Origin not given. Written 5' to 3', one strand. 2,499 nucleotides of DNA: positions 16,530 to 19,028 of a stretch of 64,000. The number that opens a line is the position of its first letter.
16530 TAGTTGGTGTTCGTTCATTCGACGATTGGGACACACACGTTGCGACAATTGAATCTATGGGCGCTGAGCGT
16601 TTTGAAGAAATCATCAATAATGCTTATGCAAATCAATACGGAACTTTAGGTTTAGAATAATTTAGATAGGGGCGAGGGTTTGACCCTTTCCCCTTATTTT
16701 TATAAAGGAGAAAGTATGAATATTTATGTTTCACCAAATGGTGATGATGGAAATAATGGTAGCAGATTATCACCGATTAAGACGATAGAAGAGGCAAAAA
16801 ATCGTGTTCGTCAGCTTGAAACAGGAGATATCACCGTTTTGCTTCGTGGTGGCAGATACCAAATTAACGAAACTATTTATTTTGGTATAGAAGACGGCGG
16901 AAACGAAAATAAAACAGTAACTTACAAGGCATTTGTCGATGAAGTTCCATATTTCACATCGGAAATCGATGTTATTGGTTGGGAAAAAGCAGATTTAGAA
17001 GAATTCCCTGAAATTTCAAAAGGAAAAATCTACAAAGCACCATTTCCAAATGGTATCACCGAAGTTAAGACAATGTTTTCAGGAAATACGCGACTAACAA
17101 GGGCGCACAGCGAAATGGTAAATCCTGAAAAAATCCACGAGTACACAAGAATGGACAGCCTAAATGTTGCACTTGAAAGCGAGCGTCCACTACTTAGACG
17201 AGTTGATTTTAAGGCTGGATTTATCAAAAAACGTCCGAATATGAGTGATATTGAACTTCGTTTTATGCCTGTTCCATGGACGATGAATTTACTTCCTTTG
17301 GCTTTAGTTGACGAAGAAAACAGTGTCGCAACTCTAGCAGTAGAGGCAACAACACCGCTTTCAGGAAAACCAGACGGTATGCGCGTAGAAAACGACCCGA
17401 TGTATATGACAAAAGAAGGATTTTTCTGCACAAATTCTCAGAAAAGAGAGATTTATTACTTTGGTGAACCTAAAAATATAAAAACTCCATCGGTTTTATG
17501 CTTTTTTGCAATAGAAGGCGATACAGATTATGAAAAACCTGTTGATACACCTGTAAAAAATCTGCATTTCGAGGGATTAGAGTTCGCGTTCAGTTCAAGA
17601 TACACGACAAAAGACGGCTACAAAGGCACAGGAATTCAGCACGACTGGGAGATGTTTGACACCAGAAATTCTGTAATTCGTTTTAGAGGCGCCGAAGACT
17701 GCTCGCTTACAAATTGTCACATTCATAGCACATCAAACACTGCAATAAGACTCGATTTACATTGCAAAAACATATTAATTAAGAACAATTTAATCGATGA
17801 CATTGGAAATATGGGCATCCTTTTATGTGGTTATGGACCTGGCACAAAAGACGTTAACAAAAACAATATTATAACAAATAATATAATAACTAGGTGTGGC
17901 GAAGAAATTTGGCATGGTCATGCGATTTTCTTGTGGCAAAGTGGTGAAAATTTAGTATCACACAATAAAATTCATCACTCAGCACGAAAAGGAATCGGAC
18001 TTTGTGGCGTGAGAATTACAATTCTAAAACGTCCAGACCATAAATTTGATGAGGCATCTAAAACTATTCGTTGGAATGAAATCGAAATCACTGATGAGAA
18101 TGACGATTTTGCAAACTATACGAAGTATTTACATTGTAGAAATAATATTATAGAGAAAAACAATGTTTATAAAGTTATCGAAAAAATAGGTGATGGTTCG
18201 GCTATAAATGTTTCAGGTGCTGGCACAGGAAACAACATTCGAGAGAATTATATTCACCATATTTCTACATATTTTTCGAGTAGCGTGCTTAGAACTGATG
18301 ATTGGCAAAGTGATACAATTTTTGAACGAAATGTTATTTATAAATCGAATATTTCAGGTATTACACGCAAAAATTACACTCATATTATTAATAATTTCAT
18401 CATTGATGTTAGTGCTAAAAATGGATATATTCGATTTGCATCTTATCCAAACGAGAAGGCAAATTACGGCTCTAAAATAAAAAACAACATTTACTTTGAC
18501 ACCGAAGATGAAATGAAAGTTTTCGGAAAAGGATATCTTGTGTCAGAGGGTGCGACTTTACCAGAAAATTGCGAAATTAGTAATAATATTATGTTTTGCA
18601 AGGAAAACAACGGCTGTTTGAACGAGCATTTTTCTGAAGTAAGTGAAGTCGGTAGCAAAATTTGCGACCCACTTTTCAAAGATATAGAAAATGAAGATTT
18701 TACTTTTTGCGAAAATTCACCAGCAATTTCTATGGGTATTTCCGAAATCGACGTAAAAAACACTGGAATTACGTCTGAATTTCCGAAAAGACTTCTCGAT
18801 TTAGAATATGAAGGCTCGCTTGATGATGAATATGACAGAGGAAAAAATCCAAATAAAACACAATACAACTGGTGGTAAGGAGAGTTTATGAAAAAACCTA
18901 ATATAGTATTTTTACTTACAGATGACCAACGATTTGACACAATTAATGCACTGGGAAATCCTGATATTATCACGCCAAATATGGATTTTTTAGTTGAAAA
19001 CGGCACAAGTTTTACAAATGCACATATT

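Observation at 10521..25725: Gram-positive style utilisation locus for a sulfated glycan, built around two uncharacterised beta-helix enzymes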

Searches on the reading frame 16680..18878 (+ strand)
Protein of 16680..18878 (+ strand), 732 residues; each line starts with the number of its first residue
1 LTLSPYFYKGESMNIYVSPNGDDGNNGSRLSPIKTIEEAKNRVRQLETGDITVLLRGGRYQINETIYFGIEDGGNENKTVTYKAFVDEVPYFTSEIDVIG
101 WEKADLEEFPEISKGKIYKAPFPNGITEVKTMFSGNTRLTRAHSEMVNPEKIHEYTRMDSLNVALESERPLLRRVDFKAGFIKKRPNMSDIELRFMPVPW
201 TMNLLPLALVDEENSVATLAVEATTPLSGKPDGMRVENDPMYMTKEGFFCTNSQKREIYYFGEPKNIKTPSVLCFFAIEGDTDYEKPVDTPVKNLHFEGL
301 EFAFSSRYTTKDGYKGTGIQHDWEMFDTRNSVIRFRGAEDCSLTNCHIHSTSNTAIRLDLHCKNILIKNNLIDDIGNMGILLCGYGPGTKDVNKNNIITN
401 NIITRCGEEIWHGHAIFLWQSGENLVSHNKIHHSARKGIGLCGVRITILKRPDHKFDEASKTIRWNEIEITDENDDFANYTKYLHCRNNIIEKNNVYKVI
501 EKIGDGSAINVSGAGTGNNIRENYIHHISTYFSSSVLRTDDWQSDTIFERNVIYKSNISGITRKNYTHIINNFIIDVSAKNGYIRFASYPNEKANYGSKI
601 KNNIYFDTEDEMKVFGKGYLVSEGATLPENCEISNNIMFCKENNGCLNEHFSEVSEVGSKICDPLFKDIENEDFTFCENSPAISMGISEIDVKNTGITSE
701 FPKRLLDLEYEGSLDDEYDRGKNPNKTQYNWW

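Call 3: search_protein_families(library=pfam, proteins=[window:16680-18878:+], max_evalue=0.01)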
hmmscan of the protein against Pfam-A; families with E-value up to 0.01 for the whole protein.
window:16680-18878:+ (732 aa): 2 families
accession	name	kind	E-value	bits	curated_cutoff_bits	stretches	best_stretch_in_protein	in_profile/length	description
PF13229.12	Beta_helix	-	4e-10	40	25.9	1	333-441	3-97/158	Right handed beta helix region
PF08480.16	Disaggr_assoc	-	0.0002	21.8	22.6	1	556-676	52-169/194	Disaggregatase related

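Call 4: search_protein_families(library=ncbifam, proteins=[window:16680-18878:+], max_evalue=0.01)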
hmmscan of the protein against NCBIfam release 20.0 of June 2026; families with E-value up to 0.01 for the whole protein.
window:16680-18878:+ (732 aa): 1 family
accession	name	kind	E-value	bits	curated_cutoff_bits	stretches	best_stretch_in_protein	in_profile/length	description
NF041899.1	pec_ly_PelN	equivalog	1.2e-05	24.4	740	1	12-90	25-110/437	pectate lyase PelN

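Call 8: search_solved_structures(query=window:16716-18878:+, max_evalue=1, show_alignments=2)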
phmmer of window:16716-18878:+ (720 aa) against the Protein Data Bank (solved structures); distinct sequences matched with E-value up to 1: 3.
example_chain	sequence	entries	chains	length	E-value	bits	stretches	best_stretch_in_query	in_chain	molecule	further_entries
9rx2_A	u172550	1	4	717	1.1e-125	423.7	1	18-685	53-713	Parallel beta-helix repeat protein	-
5mqp_A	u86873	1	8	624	6e-08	34.6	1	3-92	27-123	Glycoside hydrolase BT_1002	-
2kqr_A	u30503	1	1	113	0.032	15.6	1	1-43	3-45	Asparaginyl-tRNA synthetase, cytoplasmic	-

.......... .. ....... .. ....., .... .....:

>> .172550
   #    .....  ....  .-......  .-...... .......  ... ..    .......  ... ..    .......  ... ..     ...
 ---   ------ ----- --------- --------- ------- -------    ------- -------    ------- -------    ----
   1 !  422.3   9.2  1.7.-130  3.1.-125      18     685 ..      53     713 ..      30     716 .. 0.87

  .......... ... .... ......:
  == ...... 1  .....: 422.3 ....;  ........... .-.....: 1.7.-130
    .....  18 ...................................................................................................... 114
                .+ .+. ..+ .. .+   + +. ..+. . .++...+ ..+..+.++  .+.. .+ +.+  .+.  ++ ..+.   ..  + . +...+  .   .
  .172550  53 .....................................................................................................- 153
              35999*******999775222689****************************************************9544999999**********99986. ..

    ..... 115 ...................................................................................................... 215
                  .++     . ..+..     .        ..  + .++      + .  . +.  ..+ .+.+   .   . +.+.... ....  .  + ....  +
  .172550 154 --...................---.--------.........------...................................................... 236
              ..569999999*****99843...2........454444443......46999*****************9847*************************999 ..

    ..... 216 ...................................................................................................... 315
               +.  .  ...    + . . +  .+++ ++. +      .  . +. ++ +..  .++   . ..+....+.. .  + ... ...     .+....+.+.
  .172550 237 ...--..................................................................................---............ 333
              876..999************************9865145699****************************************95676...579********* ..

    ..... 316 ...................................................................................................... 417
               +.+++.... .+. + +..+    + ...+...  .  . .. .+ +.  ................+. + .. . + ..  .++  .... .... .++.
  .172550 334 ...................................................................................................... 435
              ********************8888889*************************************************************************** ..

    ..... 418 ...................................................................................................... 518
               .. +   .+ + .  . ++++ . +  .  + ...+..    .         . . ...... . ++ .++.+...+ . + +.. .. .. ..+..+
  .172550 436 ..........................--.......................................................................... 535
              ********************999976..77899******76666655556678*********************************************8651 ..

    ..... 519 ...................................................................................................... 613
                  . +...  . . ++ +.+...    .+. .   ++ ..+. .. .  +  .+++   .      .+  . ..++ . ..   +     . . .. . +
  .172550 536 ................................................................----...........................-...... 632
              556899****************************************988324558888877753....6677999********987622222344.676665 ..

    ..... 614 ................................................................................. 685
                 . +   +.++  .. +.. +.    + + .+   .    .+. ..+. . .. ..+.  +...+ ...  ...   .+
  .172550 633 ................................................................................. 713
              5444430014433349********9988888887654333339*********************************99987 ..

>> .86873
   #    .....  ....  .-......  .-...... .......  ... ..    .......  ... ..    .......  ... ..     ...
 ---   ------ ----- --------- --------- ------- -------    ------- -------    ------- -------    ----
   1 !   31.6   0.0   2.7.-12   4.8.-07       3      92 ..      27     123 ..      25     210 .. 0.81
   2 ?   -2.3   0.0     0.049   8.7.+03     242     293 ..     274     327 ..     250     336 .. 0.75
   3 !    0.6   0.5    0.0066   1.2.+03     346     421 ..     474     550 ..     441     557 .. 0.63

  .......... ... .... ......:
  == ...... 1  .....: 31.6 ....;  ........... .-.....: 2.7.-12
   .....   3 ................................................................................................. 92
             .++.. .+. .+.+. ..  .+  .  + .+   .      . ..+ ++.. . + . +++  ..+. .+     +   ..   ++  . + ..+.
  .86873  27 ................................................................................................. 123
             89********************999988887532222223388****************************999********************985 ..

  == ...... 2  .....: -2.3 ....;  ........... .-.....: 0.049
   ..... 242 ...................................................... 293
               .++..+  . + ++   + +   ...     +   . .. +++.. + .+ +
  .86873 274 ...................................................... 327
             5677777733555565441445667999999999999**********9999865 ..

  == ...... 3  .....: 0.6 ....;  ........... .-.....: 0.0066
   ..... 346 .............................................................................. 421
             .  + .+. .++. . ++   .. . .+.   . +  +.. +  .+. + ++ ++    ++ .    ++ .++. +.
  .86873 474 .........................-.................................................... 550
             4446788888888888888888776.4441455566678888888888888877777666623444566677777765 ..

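Call 15: find_homologous_proteins(query=window:16716-18878:+, max_evalue=0.00001)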
Query window:16716-18878:+ (720 aa): 1021 proteins with E <= 0.00001 among 8000 candidates; the best 120 are listed.
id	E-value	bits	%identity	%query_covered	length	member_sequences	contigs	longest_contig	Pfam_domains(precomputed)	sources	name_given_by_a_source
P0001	0.0e+0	1682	100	100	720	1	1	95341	PF13229.13,PF22842.4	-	-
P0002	0.0e+0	1131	68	100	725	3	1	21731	PF13229.13,PF22842.4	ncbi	ncbi:MAG: right-handed parallel beta-helix repeat-containing protein [Eubacteriales bacterium]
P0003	0.0e+0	1092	66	100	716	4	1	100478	PF13229.13,PF22842.4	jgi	-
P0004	0.0e+0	1061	64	100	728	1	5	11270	PF13229.13,PF22842.4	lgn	-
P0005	0.0e+0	1024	62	100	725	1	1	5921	PF13229.13,PF22842.4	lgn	-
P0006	1.1e-297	1007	59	100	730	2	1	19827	PF13229.13,PF22842.4,PF05048.20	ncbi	-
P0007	9.6e-286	968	57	100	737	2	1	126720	PF13229.13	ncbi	-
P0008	1.8e-284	964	59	97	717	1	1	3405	PF13229.13,PF17161.11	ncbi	-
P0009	9.1e-283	958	56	100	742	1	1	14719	PF13229.13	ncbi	-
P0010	5.7e-282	955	58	100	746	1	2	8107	PF13229.13,PF22842.4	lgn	-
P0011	9.0e-281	951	58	100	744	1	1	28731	PF13229.13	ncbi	-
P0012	3.5e-277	940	56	100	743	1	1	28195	PF13229.13,PF22842.4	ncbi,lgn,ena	-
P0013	8.3e-274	928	55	100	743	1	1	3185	PF13229.13,PF22842.4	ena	-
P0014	4.5e-269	913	54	100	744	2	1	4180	PF13229.13,PF22842.4,PF05048.20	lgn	-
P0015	4.0e-250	850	53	100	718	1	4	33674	PF13229.13,PF22842.4,PF08480.17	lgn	-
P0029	1.2e-205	703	47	97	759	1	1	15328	PF13229.13,PF21231.3,PF22842.4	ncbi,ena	-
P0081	3.1e-169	583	43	96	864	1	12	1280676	PF13229.13,PF21231.3,PF22842.4,PF05048.20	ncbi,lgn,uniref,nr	ncbi:hypothetical protein PDESU_04925 [Pontiella desulfatans]|uniref:Right handed beta helix domain-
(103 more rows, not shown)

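Call 21: find_encoding_contigs(protein=window:16716-18878:+, flank=1000, max_places=2)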
Protein window:16716-18878:+ (720 aa): no gene with exactly this product is on record in the collection.

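Call 31: find_encoding_contigs(protein=P0002, flank=10000, max_places=2)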
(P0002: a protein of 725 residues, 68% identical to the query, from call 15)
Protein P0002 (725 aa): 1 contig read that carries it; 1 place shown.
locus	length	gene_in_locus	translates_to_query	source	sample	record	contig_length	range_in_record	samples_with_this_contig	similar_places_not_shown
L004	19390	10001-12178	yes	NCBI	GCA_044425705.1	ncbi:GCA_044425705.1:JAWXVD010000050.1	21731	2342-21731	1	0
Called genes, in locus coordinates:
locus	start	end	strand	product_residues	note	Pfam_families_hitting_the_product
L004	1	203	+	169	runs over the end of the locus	PF02464:CinA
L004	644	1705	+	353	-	PF00154:RecA_N, PF08423:Rad51, PF06745:ATPase (weak), PF21096:RecA_C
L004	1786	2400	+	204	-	PF21982:RecX_HTH1, PF02631:RecX_HTH2 (weak), PF21981:RecX_HTH3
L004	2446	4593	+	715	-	PF12833:HTH_18, PF00165:HTH_AraC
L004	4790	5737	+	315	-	PF00528:BPD_transp_1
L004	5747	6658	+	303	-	-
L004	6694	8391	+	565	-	PF01547:SBP_bac_1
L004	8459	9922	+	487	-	PF00884:Sulfatase, PF01676:Metalloenzyme (faint), PF16347:SGSH_C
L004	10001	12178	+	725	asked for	PF22842:Pel9A-like_beta_helix, PF13229:Beta_helix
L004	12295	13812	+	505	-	PF01120:Alpha_L_fucos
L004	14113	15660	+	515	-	PF12072:RNase_Y_N, PF00013:KH_1 (weak), PF08668:HDOD (weak), PF01966:HD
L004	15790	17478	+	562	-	PF09820:AAA-ATPase_like, PF08011:PDDEXK_9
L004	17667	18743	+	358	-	-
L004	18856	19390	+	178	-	?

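Call 32: find_encoding_contigs(protein=P0003, flank=10000, max_places=2)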
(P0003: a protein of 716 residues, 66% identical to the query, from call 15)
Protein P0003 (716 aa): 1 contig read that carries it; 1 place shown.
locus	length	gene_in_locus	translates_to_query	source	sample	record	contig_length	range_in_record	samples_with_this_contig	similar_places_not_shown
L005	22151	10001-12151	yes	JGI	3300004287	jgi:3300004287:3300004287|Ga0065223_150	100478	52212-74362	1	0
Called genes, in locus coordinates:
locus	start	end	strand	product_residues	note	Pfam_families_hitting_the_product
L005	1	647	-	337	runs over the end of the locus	-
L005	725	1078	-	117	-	-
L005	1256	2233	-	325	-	PF04245:NA37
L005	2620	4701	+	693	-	PF12833:HTH_18, PF00165:HTH_AraC (weak)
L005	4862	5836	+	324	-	PF00528:BPD_transp_1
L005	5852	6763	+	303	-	PF00528:BPD_transp_1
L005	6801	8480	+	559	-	PF01547:SBP_bac_1, PF13416:SBP_bac_8 (weak)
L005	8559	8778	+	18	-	-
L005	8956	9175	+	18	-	-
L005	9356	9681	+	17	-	-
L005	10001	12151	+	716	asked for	PF22842:Pel9A-like_beta_helix, PF13229:Beta_helix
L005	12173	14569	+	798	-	-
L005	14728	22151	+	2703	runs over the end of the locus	-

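Call 38: predict_structure(alignment_id=A1)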
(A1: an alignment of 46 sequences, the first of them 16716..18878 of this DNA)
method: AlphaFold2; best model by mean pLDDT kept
length: 720 residues; sequences in the alignment: 46
mean_pLDDT: 94.3   pTM: 0.94
mean pLDDT of the five models: 94.3, 93.6, 93.3, 92.0, 90.6
residues with pLDDT >= 90: 628; 70-90: 85; 50-70: 6; < 50: 1
segments of 3 or more residues with pLDDT < 50: none
pLDDT, mean of each block of 10 residues (from residue 1): 97 97 98 96 98 97 96 98 97 93 97 94 95 94 91 95 96 95 90 96 97 90 96 97 97 95 97 94 99 94 88 93 98 98 97 99 97 96 99 94 96 99 95 91 92 85 83 97 95 88 96 94 91 96 96 95 95 90 93 96 86 89 97 91 94 96 96 96 97 96 91 73
secondary structure, 60 per line:
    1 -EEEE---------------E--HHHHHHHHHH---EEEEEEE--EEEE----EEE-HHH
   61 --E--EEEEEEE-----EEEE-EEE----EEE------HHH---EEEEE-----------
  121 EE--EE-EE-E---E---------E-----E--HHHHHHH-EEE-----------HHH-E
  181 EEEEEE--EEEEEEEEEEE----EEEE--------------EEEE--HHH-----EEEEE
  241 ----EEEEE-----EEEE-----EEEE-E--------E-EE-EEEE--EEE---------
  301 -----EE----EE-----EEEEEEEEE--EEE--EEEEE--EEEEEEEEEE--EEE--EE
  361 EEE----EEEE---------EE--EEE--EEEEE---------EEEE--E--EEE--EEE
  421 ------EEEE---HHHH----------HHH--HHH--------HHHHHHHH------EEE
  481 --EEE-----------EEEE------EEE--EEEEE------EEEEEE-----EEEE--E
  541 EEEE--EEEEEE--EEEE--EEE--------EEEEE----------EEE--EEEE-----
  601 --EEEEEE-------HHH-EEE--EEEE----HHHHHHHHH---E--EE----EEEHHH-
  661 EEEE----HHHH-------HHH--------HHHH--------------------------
elements in order (helices of 4 or more, strands of 3 or more residues): E2-5 H24-33 E37-43 E46-49 E54-56 E66-72 E78-81 E83-85 E90-92 E105-109 H154-160 E162-164 E180-186 E189-199 E204-207 E222-225 E236-240 E245-249 E255-258 E264-267 E283-286 E289-291 E319-327 E330-332 E335-339 E342-351 E354-356 E359-363 E368-371 E385-387 E390-394 E404-407 E413-415 E418-420 E427-430 H434-437 H464-471 E478-480 E483-485 E497-500 E507-509 E512-516 E523-528 E534-537 E540-544 E547-552 E555-558 E561-563 E572-576 E587-589 E592-595 E603-608 E620-622 E625-628 H633-641 E654-656 E661-664 H669-672 H691-694
